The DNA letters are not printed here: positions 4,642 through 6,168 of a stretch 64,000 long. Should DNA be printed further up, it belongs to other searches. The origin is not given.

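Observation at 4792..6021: DegT-family enzyme has His in place of the PLP lysine plus an E1-like Cys cluster, which predicts a dTDP-linked Fe-S sugar 3-dehydratase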

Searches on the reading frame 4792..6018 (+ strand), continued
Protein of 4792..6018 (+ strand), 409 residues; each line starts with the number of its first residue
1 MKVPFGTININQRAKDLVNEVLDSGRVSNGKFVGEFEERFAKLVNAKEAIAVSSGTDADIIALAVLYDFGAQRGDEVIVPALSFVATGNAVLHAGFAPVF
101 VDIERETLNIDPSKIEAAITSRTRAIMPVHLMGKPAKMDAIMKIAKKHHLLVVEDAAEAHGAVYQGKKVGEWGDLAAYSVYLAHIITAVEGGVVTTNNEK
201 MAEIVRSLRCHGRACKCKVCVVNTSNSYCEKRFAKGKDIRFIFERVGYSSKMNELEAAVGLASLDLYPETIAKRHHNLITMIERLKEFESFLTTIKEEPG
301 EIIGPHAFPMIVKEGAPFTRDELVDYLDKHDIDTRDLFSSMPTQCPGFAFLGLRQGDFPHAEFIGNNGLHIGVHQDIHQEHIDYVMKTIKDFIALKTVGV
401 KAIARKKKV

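Call 45: search_protein_families(library=ncbifam, proteins=[L037:3093-4025:-, L015:2921-3862:+, L065:6473-7462:+, L054:17761-18753:+, L073:8944-9897:+, L042:1164-2138:+, L013:15543-16559:+, L059:6884-8014:+, L065:11246-11962:+, L013:14788-15555:+], max_evalue=1e-15)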
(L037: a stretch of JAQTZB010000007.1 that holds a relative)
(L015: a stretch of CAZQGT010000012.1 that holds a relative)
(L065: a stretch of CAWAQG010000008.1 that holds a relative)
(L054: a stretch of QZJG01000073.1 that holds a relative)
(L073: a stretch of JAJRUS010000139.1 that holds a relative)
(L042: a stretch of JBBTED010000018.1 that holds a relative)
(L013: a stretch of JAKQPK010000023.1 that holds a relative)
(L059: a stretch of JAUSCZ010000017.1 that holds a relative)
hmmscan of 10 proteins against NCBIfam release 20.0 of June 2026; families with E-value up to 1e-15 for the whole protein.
L037:3093-4025:- (311 aa): 4 families
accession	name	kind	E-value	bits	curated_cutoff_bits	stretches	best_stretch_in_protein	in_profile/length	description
NF047922.1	GDPFucSynFcl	equivalog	7.2e-124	413.2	500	1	4-307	2-304/308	GDP-L-fucose synthase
TIGR01181.1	dTDP_gluc_dehyt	equivalog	5.7e-21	74.9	365.1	1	41-306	58-313/321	dTDP-glucose 4,6-dehydratase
TIGR04180.1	EDH_00030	hypoth_equivalog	2e-16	59.9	475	1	56-265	69-265/297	NAD-dependent 4,6-dehydratase LegB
TIGR01179.1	galE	equivalog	6.2e-16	58.1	262.3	0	38-297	52-317/332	UDP-glucose 4-epimerase GalE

L015:2921-3862:+ (314 aa): 3 families
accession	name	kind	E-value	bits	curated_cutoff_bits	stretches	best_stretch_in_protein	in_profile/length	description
TIGR01179.1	galE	equivalog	4e-26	91.6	262.3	1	6-163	1-162/332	UDP-glucose 4-epimerase GalE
TIGR01181.1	dTDP_gluc_dehyt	equivalog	9.9e-19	67.6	365.1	1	6-304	1-312/321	dTDP-glucose 4,6-dehydratase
TIGR04180.1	EDH_00030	hypoth_equivalog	2.5e-16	59.6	475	1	7-259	1-260/297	NAD-dependent 4,6-dehydratase LegB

L065:6473-7462:+ (330 aa): 10 families
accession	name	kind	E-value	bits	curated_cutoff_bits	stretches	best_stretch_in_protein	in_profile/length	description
TIGR01472.1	gmd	equivalog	3.8e-48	164.4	415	1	4-313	4-337/342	GDP-mannose 4,6-dehydratase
TIGR01181.1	dTDP_gluc_dehyt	equivalog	1.3e-44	152.6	365.1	1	2-317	1-314/321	dTDP-glucose 4,6-dehydratase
TIGR04180.1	EDH_00030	hypoth_equivalog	4.1e-41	141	475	1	3-299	1-294/297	NAD-dependent 4,6-dehydratase LegB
TIGR02622.1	CDP_4_6_dhtase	equivalog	1.1e-31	110.3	278.45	1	2-318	6-334/352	CDP-glucose 4,6-dehydratase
NF007582.0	PRK10217.1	equivalog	1.5e-29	103.2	698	1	2-248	3-255/355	dTDP-glucose 4,6-dehydratase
TIGR01179.1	galE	equivalog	1.4e-28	99.7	262.3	1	2-314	1-324/332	UDP-glucose 4-epimerase GalE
NF007490.0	PRK10084.1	subfamily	4.8e-28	98.2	649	1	1-314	1-334/361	dTDP-glucose 4,6-dehydratase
NF011728.1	PRK15181.1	equivalog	1.6e-16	60.3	760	1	2-232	17-248/348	Vi polysaccharide biosynthesis UDP-N-acetylglucosaminuronic acid C-4 epimerase TviC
NF008872.0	PRK11908.1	equivalog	1.6e-16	60.3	294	0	2-248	3-255/349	bifunctional UDP-4-keto-pentose/UDP-xylose synthase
TIGR03466.1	HpnA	hypoth_equivalog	4.9e-16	58.5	367.65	0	1-128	1-119/327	hopanoid-associated sugar epimerase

L054:17761-18753:+ (331 aa): 7 families
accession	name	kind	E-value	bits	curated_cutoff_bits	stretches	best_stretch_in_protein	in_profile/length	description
NF047922.1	GDPFucSynFcl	equivalog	8.2e-44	150.3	500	1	13-317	2-305/308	GDP-L-fucose synthase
TIGR01179.1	galE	equivalog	1.9e-25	89.4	262.3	1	15-317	1-329/332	UDP-glucose 4-epimerase GalE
TIGR01181.1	dTDP_gluc_dehyt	equivalog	6.5e-25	87.9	365.1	1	16-318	2-316/321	dTDP-glucose 4,6-dehydratase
TIGR02197.1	heptose_epim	equivalog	4e-24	85.4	274.6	1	16-313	1-313/316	ADP-glyceromanno-heptose 6-epimerase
TIGR04180.1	EDH_00030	hypoth_equivalog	1.5e-23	83.3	475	1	16-298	1-294/297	NAD-dependent 4,6-dehydratase LegB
NF011728.1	PRK15181.1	equivalog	1.1e-20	73.9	760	1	56-316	73-340/348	Vi polysaccharide biosynthesis UDP-N-acetylglucosaminuronic acid C-4 epimerase TviC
TIGR03466.1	HpnA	hypoth_equivalog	7.4e-17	61.2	367.65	1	15-242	2-223/327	hopanoid-associated sugar epimerase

L073:8944-9897:+ (318 aa): 3 families
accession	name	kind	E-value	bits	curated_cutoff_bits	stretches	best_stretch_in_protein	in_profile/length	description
NF047922.1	GDPFucSynFcl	equivalog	1e-39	136.9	500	1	48-316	35-305/308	GDP-L-fucose synthase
TIGR01181.1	dTDP_gluc_dehyt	equivalog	3.9e-26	91.9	365.1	1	4-315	1-314/321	dTDP-glucose 4,6-dehydratase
TIGR01179.1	galE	equivalog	2e-24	86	262.3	1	4-315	1-328/332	UDP-glucose 4-epimerase GalE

L042:1164-2138:+ (325 aa): 5 families
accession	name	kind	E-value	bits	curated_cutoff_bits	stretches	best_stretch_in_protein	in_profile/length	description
NF047922.1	GDPFucSynFcl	equivalog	2.1e-50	171.9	500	1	8-323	2-306/308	GDP-L-fucose synthase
TIGR01181.1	dTDP_gluc_dehyt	equivalog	1.1e-28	100.3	365.1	1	10-323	1-316/321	dTDP-glucose 4,6-dehydratase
TIGR01179.1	galE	equivalog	2.5e-22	79.1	262.3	1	10-323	1-330/332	UDP-glucose 4-epimerase GalE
NF011728.1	PRK15181.1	equivalog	2.9e-21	75.9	760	1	8-321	15-340/348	Vi polysaccharide biosynthesis UDP-N-acetylglucosaminuronic acid C-4 epimerase TviC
TIGR02197.1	heptose_epim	equivalog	8.1e-18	64.6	274.6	1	11-320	1-315/316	ADP-glyceromanno-heptose 6-epimerase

L013:15543-16559:+ (339 aa): 14 families
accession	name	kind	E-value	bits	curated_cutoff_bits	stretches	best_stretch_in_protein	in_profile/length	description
TIGR02622.1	CDP_4_6_dhtase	equivalog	1e-61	209.1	278.45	1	15-333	1-335/352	CDP-glucose 4,6-dehydratase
TIGR01181.1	dTDP_gluc_dehyt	equivalog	2.3e-57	194.5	365.1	1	20-331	1-314/321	dTDP-glucose 4,6-dehydratase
TIGR04180.1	EDH_00030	hypoth_equivalog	3.4e-47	161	475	1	21-315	1-296/297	NAD-dependent 4,6-dehydratase LegB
TIGR01179.1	galE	equivalog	5.1e-45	153.7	262.3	1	20-330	1-327/332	UDP-glucose 4-epimerase GalE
NF007582.0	PRK10217.1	equivalog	1.5e-38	132.8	698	1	19-331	2-334/355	dTDP-glucose 4,6-dehydratase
NF007490.0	PRK10084.1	subfamily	8.9e-37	126.9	649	1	20-331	2-337/361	dTDP-glucose 4,6-dehydratase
NF007956.0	PRK10675.1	subfamily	3.7e-36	124.9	394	1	20-174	2-159/338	UDP-glucose 4-epimerase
NF042423.1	oxyalk_red_Shew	equivalog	9.9e-25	87.3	580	1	17-277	7-255/331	2-alkyl-3-oxoalkanoate reductase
NF011728.1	PRK15181.1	equivalog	2.5e-23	82.6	760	1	13-328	10-337/348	Vi polysaccharide biosynthesis UDP-N-acetylglucosaminuronic acid C-4 epimerase TviC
NF008872.0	PRK11908.1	equivalog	3.8e-19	68.9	294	1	19-286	2-278/349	bifunctional UDP-4-keto-pentose/UDP-xylose synthase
TIGR03466.1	HpnA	hypoth_equivalog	2.1e-18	66.3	367.65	0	20-249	2-221/327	hopanoid-associated sugar epimerase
NF043036.1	ErythonDh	equivalog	5.8e-18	65.2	325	1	20-179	2-164/321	D-erythronate dehydrogenase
NF042422.1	oxyalk_red_OleD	equivalog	1.3e-17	64.2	580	1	20-279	2-250/329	2-alkyl-3-oxoalkanoate reductase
TIGR01472.1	gmd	equivalog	4e-16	59.1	415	0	19-185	1-176/342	GDP-mannose 4,6-dehydratase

L059:6884-8014:+ (377 aa): 6 families
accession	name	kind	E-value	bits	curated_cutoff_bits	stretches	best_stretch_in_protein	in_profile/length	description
NF008726.1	PRK11728.1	equivalog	1.1e-79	268.1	299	1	5-276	2-267/389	L-2-hydroxyglutarate oxidase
NF033460.1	glycerol3P_ox_II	equivalog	3.9e-63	213.8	460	1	4-371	2-359/361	type 2 glycerol-3-phosphate oxidase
TIGR03377.1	glycerol3P_GlpA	equivalog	2.6e-23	82.3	552.8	1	5-352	1-341/530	anaerobic glycerol-3-phosphate dehydrogenase subunit GlpA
NF008313.0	PRK11101.1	equivalog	1.4e-19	70.1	425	1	3-329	8-323/548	anaerobic glycerol-3-phosphate dehydrogenase subunit A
TIGR02352.1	thiamin_ThiO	equivalog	6.4e-17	61.7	250.8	0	6-253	1-251/351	glycine oxidase ThiO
TIGR01377.1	soxA_mon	subfamily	7.9e-16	57.8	479.65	1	5-242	2-231/381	amino oxidase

L065:11246-11962:+ (239 aa): 16 families
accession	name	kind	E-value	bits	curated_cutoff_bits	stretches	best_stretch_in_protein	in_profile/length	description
NF052502.1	man1P_GTase_Rv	exception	4.3e-58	196.9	440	1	2-222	2-224/352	mannose-1-phosphate guanylyltransferase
NF049965.1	GlMnHpPGnyltfHddC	equivalog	1.5e-49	168.6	300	1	1-224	1-217/221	D-glycero-D-manno-heptose 1-phosphate guanosyltransferase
TIGR03992.1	Arch_glmU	subfamily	1.2e-40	139.6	292.1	1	1-226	1-225/393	bifunctional sugar-1-phosphate nucleotidylyltransferase/acetyltransferase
NF045761.1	NAMPUrTaseMurU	equivalog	1.6e-30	106.7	250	1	1-220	1-219/226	N-acetylmuramate alpha-1-phosphate uridylyltransferase MurU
TIGR01208.1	rmlA_long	equivalog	1.2e-28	100.1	320.25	1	2-225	1-231/353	glucose-1-phosphate thymidylyltransferase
TIGR02623.1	G1P_cyt_trans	equivalog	1.1e-26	93.8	300.25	0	68-216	91-233/255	glucose-1-phosphate cytidylyltransferase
NF041313.1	UDPGP_AglF_Halo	equivalog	5e-26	91.6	400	1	1-184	1-183/234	UTP--glucose-1-phosphate uridylyltransferase AglF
NF010935.0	PRK14355.1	equivalog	4.9e-23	81.5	718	1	2-181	5-184/459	bifunctional UDP-N-acetylglucosamine diphosphorylase/glucosamine-1-phosphate N-acetyltransferase GlmU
NF010934.1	PRK14354.1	equivalog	4.8e-22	78.1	450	1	3-181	2-178/447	bifunctional UDP-N-acetylglucosamine diphosphorylase/glucosamine-1-phosphate N-acetyltransferase GlmU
TIGR01207.1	rmlA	equivalog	1.1e-21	77.2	360.65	1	2-181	1-181/286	glucose-1-phosphate thymidylyltransferase RfbA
TIGR01173.1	glmU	equivalog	4e-21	75.4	366.85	1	1-182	1-179/452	bifunctional UDP-N-acetylglucosamine diphosphorylase/glucosamine-1-phosphate N-acetyltransferase GlmU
NF012024.0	PRK15480.1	equivalog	1.4e-19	70.3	588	1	2-181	5-185/292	glucose-1-phosphate thymidylyltransferase RfbA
NF003670.0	PRK05293.1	equivalog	6.4e-19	68.1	470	1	3-218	7-248/382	glucose-1-phosphate adenylyltransferase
NF010938.0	PRK14358.1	equivalog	8.1e-18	64.2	500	1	3-177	10-183/481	bifunctional N-acetylglucosamine-1-phosphate uridyltransferase/glucosamine-1-phosphate acetyltransferase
NF041173.1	Sug_nt_acttase_Thmprot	equivalog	2.4e-17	63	600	1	1-224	1-223/405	bifunctional sugar-1-phosphate nucleotidylyltransferase/acetyltransferase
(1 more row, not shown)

L013:14788-15555:+ (256 aa): 6 families
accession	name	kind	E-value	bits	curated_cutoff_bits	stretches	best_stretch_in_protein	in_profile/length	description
TIGR02623.1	G1P_cyt_trans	equivalog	1.4e-124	414.6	300.25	1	1-256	1-255/255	glucose-1-phosphate cytidylyltransferase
TIGR03992.1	Arch_glmU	subfamily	2.2e-23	82.8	292.1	0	1-74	1-74/393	bifunctional sugar-1-phosphate nucleotidylyltransferase/acetyltransferase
NF049965.1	GlMnHpPGnyltfHddC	equivalog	4.9e-23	81.9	300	1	1-206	1-181/221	D-glycero-D-manno-heptose 1-phosphate guanosyltransferase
NF052502.1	man1P_GTase_Rv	exception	3.1e-20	72.3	440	1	2-238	2-222/352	mannose-1-phosphate guanylyltransferase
NF041313.1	UDPGP_AglF_Halo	equivalog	1.8e-19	70.1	400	0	1-68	1-68/234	UTP--glucose-1-phosphate uridylyltransferase AglF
NF045761.1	NAMPUrTaseMurU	equivalog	5.1e-19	69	250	0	1-87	1-87/226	N-acetylmuramate alpha-1-phosphate uridylyltransferase MurU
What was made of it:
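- On E1 / RfbH: RfbF is present in the related locus L013 (call 45).
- The 83%-identical ortholog L013 also has a true glucose-1-P cytidylyltransferase and a 4,6-dehydratase-like SDR in its cluster (call 45). L013 (83% identical) carries RfbF at 414.6 bits against a cut-off of 300.25, plus a 4,6-dehydratase-like SDR (call 45).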
